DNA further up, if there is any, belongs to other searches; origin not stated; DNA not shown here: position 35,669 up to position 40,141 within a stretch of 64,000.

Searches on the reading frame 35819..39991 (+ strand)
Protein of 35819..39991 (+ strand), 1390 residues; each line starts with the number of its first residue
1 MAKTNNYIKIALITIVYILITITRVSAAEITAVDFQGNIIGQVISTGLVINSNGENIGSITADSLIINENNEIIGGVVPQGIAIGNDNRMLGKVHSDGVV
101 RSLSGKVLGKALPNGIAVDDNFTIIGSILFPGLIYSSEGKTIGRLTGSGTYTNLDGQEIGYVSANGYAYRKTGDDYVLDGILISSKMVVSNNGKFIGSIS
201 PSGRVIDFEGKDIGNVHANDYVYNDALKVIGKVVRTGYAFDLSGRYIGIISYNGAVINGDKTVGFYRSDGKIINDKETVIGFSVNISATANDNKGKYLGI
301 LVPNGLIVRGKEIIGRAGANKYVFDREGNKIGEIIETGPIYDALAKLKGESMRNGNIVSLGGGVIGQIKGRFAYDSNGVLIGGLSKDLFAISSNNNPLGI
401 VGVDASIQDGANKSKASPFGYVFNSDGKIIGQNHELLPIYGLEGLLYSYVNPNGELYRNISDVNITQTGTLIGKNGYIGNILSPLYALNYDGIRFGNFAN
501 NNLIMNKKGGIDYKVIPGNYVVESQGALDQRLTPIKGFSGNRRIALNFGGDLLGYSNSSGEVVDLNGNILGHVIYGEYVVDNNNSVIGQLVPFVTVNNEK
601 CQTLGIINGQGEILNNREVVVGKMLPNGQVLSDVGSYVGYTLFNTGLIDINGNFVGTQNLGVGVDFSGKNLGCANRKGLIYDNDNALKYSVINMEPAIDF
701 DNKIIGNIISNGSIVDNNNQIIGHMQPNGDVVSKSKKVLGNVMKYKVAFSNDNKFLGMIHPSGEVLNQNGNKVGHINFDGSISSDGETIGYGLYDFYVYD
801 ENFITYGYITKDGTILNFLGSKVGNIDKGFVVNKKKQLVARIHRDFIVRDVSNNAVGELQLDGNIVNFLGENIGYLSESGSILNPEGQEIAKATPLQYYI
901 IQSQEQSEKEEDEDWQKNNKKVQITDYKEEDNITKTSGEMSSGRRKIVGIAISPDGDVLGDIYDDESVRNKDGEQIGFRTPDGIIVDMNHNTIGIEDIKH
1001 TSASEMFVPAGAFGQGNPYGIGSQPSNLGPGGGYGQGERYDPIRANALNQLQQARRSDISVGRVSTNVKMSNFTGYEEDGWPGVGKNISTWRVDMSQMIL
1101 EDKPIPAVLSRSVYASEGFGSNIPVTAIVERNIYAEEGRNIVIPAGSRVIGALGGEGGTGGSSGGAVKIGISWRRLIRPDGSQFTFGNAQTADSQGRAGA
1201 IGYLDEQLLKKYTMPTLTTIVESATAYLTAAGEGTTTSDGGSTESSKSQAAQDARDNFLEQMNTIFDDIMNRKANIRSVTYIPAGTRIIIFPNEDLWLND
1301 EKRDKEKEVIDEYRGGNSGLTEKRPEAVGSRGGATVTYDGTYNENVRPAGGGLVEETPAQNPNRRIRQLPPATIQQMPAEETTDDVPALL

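Call 6: search_protein_families(library=pfam, proteins=[window:35819-39991:+], max_evalue=0.01)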
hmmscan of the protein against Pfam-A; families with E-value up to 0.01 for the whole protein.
window:35819-39991:+ (1390 aa): 4 families
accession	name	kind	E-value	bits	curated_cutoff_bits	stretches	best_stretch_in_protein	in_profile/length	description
PF21785.3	Bflower_2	-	1.4e-51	173.5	38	7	799-894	5-97/112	5-fold beta-flower protein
PF03743.19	TrbI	-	5.5e-29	101.8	35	1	1099-1298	2-188/188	Bacterial conjugation TrbI-like protein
PF21784.3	Bflower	-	1.4e-07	32.3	25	0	784-842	6-63/116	4-fold beta flower protein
PF12396.14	DUF3659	-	4.2e-07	30.2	24.8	0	557-577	9-29/61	Protein of unknown function (DUF3659)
